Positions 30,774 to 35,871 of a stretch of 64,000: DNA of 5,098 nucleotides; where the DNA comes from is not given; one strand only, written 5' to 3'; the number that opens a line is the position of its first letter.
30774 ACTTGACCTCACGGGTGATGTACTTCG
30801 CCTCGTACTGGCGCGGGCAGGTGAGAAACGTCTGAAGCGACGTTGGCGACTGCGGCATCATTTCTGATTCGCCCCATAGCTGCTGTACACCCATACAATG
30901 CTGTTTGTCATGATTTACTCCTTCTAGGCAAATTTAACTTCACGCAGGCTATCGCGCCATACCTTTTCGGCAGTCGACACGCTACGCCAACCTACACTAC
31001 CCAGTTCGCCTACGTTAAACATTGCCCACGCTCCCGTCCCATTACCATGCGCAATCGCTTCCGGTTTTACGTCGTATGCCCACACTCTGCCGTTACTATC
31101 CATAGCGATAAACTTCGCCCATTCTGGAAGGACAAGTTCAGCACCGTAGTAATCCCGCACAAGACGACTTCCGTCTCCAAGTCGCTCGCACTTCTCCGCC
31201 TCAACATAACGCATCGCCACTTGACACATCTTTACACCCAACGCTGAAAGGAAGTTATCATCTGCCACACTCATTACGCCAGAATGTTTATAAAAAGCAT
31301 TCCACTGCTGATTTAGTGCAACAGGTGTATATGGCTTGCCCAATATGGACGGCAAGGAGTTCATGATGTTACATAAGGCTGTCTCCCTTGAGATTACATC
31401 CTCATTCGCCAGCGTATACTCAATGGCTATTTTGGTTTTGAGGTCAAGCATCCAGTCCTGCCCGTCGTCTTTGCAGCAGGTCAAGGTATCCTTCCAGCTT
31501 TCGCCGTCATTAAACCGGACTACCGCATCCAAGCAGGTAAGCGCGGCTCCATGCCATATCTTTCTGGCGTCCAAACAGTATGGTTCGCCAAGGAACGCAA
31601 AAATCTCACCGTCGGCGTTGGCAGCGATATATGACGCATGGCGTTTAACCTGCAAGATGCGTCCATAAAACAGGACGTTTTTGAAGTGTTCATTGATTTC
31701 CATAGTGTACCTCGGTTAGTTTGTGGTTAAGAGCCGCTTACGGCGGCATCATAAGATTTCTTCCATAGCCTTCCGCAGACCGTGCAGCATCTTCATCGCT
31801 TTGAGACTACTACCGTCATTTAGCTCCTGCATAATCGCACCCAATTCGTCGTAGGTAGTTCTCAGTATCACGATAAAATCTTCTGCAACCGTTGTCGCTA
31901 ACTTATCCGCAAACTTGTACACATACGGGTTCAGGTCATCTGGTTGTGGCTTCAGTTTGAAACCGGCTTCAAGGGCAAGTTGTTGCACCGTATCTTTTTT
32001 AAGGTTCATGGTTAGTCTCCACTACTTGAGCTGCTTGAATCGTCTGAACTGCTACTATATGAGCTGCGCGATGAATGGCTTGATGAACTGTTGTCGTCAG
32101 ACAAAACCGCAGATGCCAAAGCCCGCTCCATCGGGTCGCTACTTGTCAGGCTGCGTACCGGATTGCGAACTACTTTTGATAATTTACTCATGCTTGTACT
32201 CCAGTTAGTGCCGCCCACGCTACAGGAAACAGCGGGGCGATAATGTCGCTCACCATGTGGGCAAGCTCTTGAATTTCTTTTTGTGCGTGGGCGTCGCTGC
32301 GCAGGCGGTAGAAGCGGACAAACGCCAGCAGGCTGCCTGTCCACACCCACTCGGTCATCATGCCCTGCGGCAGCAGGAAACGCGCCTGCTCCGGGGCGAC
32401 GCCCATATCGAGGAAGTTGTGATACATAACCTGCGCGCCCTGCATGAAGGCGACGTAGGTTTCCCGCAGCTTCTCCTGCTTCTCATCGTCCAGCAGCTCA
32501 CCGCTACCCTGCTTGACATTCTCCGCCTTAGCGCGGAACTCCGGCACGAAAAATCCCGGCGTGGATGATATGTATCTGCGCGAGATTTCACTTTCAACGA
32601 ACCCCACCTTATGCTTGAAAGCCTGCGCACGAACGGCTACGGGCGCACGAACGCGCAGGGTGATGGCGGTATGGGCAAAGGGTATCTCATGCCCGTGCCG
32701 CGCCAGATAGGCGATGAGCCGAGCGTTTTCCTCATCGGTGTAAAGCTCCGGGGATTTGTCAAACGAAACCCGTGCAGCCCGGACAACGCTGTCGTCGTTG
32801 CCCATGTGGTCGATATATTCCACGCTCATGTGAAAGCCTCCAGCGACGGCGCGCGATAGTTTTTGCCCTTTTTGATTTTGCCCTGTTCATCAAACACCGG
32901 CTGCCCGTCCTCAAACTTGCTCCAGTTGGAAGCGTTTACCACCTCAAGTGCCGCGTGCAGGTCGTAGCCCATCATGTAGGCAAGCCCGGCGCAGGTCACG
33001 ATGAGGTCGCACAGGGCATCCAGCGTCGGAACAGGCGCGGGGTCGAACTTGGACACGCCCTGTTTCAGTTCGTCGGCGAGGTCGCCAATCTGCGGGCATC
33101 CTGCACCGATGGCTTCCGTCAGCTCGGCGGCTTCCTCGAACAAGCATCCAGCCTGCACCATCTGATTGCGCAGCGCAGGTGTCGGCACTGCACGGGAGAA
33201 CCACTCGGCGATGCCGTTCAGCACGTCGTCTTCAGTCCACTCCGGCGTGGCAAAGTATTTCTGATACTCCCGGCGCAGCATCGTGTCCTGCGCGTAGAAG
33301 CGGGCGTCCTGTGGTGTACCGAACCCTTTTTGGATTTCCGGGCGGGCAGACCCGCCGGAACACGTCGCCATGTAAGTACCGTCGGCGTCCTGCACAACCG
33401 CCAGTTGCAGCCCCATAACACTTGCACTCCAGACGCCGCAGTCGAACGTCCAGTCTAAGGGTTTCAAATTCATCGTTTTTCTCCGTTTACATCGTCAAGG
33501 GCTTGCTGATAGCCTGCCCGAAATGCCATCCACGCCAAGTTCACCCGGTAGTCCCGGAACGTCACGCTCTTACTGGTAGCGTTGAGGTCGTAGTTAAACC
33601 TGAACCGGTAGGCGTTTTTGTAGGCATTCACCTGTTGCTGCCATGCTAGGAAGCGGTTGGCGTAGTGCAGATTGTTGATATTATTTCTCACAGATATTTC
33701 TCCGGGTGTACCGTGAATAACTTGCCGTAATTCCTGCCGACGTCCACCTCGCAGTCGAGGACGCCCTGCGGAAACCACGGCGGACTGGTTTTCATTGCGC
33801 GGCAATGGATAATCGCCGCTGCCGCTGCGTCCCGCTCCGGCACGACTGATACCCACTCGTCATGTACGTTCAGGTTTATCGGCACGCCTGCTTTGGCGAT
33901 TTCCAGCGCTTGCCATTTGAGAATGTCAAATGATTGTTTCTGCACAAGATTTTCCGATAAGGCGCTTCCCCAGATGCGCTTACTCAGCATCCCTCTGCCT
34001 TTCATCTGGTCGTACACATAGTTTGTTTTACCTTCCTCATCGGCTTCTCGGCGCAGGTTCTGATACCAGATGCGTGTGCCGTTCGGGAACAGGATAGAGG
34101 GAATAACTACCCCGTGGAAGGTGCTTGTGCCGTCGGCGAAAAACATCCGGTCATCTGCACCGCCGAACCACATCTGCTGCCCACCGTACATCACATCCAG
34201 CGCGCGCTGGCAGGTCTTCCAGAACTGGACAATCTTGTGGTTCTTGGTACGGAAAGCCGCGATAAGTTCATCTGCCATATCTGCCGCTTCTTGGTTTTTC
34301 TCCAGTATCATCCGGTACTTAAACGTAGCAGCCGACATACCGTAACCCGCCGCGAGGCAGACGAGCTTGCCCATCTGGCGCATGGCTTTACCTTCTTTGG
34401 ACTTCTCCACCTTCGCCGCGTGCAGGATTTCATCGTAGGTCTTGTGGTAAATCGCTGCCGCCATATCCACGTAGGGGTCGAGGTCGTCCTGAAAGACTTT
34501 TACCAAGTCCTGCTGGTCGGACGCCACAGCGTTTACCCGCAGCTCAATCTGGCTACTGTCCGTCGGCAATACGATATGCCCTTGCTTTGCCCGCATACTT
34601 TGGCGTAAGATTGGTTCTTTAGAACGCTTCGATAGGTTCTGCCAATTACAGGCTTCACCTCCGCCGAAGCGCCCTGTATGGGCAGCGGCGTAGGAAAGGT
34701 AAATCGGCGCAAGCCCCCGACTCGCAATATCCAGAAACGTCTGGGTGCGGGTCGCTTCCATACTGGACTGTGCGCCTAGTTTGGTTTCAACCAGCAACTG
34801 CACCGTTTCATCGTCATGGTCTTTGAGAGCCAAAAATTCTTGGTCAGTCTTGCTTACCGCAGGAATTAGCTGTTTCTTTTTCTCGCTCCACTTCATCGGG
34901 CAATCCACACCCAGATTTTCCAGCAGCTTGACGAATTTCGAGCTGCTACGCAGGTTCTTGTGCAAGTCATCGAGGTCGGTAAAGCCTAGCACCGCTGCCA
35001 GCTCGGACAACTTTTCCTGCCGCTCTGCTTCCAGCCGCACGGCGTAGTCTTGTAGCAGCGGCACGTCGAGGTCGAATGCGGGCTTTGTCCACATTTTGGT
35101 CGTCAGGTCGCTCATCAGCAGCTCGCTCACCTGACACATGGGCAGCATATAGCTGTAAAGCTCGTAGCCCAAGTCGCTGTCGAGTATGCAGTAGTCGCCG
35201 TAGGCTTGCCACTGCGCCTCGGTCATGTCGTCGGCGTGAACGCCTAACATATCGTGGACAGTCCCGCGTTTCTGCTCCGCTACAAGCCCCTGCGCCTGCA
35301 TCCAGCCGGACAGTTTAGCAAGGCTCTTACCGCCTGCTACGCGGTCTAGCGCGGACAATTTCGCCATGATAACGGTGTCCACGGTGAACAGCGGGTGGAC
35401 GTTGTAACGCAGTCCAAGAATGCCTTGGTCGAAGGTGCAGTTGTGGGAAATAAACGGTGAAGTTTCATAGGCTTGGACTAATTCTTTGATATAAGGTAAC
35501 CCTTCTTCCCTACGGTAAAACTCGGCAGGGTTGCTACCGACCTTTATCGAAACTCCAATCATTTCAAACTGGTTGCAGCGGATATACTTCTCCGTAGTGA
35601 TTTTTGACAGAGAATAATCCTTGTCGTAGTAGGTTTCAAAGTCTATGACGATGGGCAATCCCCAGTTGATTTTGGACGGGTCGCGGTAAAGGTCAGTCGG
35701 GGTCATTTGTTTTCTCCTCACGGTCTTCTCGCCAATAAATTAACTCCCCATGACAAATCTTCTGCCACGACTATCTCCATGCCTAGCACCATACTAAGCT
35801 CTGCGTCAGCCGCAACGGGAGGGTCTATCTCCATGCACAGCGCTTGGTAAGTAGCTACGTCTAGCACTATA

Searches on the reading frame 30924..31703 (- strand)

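Call 16: search_protein_families(library=pfam, proteins=[window:30924-31703:-], max_evalue=0.001)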
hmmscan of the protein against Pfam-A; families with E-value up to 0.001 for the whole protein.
window:30924-31703:- (259 aa): 0 families

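Call 32: search_protein_families(library=phrogs, proteins=[window:30924-31703:-], max_evalue=0.001)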
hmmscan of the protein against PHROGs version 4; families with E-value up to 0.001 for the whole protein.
window:30924-31703:- (259 aa): 6 families
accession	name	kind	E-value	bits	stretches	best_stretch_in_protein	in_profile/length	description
phrog_1972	-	unknown function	1e-23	84.7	2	184-257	34-105/160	-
phrog_23941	-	unknown function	2.3e-10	41.7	1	166-256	67-148/148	-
phrog_11307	-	unknown function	5.1e-10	40.5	1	5-74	112-182/186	-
phrog_21375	-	unknown function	7.3e-08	33.8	0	192-254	11-72/189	-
phrog_19703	-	unknown function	7.6e-07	30.3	0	184-228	8-50/78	-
phrog_26007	-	unknown function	2.8e-06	28.5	1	188-242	25-79/110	-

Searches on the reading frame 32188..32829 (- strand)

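Call 32: search_protein_families(library=phrogs, proteins=[window:32188-32829:-], max_evalue=0.001)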
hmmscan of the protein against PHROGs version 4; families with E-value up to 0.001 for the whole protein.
window:32188-32829:- (213 aa): 5 families
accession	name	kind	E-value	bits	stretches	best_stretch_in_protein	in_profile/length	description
phrog_85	-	DNA, RNA and nucleotide metabolism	3.6e-67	228.6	1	1-208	371-583/866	thymidylate synthase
phrog_10644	-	DNA, RNA and nucleotide metabolism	2.4e-25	90.5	1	57-202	2-148/160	thymidylate synthase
phrog_28804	-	DNA, RNA and nucleotide metabolism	1.1e-21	78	1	136-209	14-86/91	thymidylate synthase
phrog_26005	-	unknown function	6.2e-14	53.1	1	5-67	14-79/310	-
phrog_23580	-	DNA, RNA and nucleotide metabolism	0.00015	22.7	1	1-59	1-65/178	thymidylate synthase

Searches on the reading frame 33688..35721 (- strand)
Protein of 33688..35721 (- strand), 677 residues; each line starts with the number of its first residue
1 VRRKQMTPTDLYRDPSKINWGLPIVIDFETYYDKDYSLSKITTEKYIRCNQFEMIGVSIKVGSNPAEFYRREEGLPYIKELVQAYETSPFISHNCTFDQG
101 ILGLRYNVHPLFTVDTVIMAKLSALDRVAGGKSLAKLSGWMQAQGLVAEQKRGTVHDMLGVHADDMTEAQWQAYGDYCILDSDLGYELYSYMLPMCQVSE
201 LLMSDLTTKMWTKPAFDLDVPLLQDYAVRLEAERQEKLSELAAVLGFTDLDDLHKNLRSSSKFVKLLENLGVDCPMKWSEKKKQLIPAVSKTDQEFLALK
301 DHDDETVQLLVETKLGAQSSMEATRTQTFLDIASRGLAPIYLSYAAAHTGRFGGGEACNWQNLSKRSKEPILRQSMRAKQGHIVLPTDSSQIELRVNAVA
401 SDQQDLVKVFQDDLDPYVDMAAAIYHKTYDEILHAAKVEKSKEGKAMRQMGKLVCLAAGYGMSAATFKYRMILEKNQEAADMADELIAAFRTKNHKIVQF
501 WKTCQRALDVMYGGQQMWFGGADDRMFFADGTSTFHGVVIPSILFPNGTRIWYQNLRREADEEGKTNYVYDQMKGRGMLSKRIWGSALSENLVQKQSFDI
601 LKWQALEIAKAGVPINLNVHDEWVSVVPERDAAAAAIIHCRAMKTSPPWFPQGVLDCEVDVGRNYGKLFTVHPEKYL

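Call 14: search_protein_families(library=phrogs, proteins=[window:33688-35721:-], max_evalue=0.00001)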
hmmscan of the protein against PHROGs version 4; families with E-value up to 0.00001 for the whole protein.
window:33688-35721:- (677 aa): 4 families
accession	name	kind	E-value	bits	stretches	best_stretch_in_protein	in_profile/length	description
phrog_17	-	DNA, RNA and nucleotide metabolism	2.3e-67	229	1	18-674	667-1239/1445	DNA polymerase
phrog_10285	-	DNA, RNA and nucleotide metabolism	1.4e-30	107.4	1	359-651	31-304/321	DNA polymerase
phrog_7766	-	DNA, RNA and nucleotide metabolism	3.7e-17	63.4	1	481-656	6-174/186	DNA polymerase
phrog_2573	-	DNA, RNA and nucleotide metabolism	5.3e-08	33.4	1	377-649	13-251/336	DNA polymerase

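Call 15: search_dna_similar(query=window:33688-35721:-, collection=phages, mode=protein, max_rows=20)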
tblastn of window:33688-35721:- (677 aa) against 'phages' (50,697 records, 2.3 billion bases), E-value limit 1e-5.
Records with a match: 428; places in all: 428; records where one place covers at least 80% of the query: 92.
Best place of each record, by identity: <60% 428.
By first word of the organism name: Streptococcus 102; Staphylococcus 81; Clostridium 35; Bacteroides 23; Paenibacillus 23; Corynebacterium 14; Arthrobacter 13; phage 11; Microbacterium 8; Ruegeria 8; and 47 more.
By host as written in the record: - 33; Staphylococcus aureus 30; Clostridium sporogenes ATCC-15579 29; Corynebacterium xerosis 13; Arthrobacter sp. ATCC 21022 13; Paenibacillus larvae 2017 10; Paenibacillus larvae F1A 8; Ruegeria pomeroyi DSS-3 8; and 211 more.
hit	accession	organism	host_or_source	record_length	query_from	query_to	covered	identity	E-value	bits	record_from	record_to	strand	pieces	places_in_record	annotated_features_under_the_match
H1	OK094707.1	Pseudomonas phage YMC17/07/R4900a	Pseudomonas aeruginosa YMC17/07/R4900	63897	23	667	95%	30.2%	4e-56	213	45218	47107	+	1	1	putative DNA polymerase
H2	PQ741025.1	Pseudomonas phage CRPAP1904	Pseudomonas aeruginosa CRPA190 ...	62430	23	667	95%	30.0%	6e-55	209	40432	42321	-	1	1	DNA polymerase I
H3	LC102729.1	Pseudomonas phage phiR18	-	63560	23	667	95%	29.9%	4e-55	210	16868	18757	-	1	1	hypothetical protein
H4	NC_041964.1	Pseudomonas phage phiR18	-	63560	23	667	95%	29.9%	4e-55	210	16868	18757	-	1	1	DNA polymerase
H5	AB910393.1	Pseudomonas phage KPP25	Pseudomonas aeruginosa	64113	23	667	95%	29.7%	7e-56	212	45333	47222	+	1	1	putative DNA polymerase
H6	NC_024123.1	Pseudomonas phage KPP25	Pseudomonas aeruginosa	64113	23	667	95%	29.7%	7e-56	212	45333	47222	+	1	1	DNA polymerase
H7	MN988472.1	Rhizobium phage RHph_TM3_14A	Rhizobium etli T3_14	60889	24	666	95%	29.4%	2e-64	238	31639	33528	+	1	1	DNA polymerase I protein | hypothetical protein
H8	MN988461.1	Rhizobium phage RHph_TM27A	Rhizobium phaseoli N831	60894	24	666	95%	29.4%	2e-64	238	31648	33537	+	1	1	DNA polymerase I protein | hypothetical protein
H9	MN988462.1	Rhizobium phage RHph_TM27B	Rhizobium phaseoli N831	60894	24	666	95%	29.4%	2e-64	238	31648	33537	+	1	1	DNA polymerase I protein | hypothetical protein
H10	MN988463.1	Rhizobium phage RHph_TM29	Rhizobium phaseoli N931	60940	24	666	95%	29.4%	2e-64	238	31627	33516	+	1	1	DNA polymerase I protein | hypothetical protein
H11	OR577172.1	Pseudomonas phage Rollin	Pseudomonas aeruginosa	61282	24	667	95%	28.2%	6e-52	200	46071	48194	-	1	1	hypothetical protein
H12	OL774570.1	Aeromonas phage phiA008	Aeromonas sp.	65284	24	628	89%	26.0%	6e-32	139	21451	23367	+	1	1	dpo: hypothetical protein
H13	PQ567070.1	Staphylococcus phage YZUstau891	Staphylococcus aureus YZUstau89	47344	26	628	89%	23.1%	7e-10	69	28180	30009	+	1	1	DNA polymerase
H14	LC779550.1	Staphylococcus phage S1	Staphylococcus aureus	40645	26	628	89%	23.1%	1e-9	68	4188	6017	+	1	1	DNA polymerase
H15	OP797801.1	Staphylococcus phage vB_SauS_SPG4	Staphylococcus aureus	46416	26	628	89%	23.1%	1e-9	68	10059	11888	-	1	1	DNA polymerase I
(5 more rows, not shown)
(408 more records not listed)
